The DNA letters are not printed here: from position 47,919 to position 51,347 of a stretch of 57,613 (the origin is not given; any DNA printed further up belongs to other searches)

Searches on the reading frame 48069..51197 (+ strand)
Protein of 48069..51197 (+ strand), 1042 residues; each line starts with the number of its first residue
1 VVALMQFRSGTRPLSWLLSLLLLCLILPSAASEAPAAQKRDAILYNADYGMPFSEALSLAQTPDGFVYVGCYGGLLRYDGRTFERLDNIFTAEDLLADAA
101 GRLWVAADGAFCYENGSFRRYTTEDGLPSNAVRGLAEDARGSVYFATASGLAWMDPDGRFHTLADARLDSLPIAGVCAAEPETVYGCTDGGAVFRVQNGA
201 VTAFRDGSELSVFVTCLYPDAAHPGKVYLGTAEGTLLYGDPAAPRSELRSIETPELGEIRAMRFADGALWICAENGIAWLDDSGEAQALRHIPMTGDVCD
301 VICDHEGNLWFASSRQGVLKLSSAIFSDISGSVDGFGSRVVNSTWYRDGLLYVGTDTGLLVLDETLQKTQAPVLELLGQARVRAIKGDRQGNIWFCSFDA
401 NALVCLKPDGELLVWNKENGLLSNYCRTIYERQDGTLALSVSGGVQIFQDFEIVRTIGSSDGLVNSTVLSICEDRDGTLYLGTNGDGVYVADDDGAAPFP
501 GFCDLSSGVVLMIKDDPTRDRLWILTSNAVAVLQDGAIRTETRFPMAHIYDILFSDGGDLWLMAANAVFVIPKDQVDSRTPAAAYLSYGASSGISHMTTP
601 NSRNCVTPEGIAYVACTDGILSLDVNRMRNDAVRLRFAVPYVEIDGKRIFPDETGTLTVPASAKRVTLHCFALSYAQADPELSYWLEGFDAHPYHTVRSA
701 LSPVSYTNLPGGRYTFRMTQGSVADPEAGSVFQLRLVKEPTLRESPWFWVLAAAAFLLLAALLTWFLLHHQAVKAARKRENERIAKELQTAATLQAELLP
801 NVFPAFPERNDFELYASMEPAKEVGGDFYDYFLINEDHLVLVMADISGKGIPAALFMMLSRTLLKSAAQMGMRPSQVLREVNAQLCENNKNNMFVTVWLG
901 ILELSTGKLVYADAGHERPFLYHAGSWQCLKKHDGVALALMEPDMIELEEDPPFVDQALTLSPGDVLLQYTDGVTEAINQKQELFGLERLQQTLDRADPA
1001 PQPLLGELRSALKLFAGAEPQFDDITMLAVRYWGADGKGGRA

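Call 7: search_protein_families(library=pfam, proteins=[window:48069-51197:+], max_evalue=0.01)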
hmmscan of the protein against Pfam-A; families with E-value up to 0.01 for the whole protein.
window:48069-51197:+ (1042 aa): 4 families
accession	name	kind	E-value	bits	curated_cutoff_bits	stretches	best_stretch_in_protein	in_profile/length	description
PF07228.17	SpoIIE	-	3.3e-47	161.4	25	1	836-1032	2-191/192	Stage II sporulation protein E (SpoIIE)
PF07494.17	Reg_prop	-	6.6e-25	84.4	20.4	1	462-485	1-24/24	Two component regulator propeller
PF08450.18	SGL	-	2e-05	24.8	26.3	0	261-315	45-105/246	SMP-30/Gluconolactonase/LRE-like region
PF24684.1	Vgb_lyase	-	0.0007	18.9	50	0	265-316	22-75/290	Virginiamycin B lyase family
